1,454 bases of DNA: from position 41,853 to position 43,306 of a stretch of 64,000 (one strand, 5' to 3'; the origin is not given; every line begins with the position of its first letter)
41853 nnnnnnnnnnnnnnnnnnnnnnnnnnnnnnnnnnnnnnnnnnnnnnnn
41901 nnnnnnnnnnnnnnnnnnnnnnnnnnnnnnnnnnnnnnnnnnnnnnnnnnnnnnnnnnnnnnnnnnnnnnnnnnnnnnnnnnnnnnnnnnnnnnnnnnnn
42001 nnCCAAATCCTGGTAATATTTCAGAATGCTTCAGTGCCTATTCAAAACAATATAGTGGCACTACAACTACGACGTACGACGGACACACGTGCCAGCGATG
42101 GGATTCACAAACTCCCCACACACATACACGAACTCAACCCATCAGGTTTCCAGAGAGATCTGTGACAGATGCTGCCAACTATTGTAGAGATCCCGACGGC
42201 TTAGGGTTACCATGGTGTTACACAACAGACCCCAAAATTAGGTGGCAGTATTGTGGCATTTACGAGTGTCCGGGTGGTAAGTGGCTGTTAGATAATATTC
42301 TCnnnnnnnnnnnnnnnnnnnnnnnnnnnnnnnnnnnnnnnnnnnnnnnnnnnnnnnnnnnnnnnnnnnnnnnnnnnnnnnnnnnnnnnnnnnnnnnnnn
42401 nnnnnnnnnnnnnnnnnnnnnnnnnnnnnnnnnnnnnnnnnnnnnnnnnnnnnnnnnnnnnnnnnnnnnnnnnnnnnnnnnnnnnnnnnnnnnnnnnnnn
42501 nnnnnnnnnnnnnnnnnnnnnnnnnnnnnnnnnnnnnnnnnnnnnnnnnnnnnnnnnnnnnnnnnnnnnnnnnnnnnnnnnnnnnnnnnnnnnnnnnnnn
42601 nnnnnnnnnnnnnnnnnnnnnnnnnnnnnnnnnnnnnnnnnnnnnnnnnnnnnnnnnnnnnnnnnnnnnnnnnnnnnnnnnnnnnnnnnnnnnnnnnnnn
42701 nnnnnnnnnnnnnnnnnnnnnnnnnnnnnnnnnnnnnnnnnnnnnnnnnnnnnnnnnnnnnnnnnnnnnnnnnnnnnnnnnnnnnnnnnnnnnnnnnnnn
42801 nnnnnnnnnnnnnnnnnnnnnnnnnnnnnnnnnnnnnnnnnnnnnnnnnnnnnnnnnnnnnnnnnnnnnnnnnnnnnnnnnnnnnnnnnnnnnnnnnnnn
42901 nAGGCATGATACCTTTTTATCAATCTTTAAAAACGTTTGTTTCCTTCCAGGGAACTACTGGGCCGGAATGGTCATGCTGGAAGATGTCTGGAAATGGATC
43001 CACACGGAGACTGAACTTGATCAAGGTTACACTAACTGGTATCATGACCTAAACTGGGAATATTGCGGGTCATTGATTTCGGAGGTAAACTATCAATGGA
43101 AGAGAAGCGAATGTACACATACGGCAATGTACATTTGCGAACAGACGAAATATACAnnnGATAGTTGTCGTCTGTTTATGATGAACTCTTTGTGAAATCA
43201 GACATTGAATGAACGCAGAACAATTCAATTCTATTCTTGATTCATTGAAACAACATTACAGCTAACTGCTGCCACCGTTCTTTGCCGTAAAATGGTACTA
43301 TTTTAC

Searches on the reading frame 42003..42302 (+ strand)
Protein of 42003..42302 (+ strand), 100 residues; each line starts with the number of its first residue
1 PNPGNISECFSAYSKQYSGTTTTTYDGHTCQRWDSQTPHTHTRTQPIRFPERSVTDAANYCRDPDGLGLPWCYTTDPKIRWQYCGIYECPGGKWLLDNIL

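Call 61: search_protein_families(library=pfam, proteins=[window:42003-42302:+], max_evalue=0.01)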
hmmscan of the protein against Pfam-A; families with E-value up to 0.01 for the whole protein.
window:42003-42302:+ (100 aa): 1 family
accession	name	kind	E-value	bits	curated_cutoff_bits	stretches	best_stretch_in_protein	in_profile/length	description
PF00051.23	Kringle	-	8.9e-23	80.9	34.3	1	9-89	1-79/79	Kringle domain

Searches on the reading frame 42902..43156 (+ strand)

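Call 61: search_protein_families(library=pfam, proteins=[window:42902-43156:+], max_evalue=0.01)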
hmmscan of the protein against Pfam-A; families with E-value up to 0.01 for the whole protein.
window:42902-43156:+ (85 aa): 1 family
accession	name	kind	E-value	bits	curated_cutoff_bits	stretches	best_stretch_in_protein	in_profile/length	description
PF00059.27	Lectin_C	-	2.2e-05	25.6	22.6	1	18-81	41-107/107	Lectin C-type domain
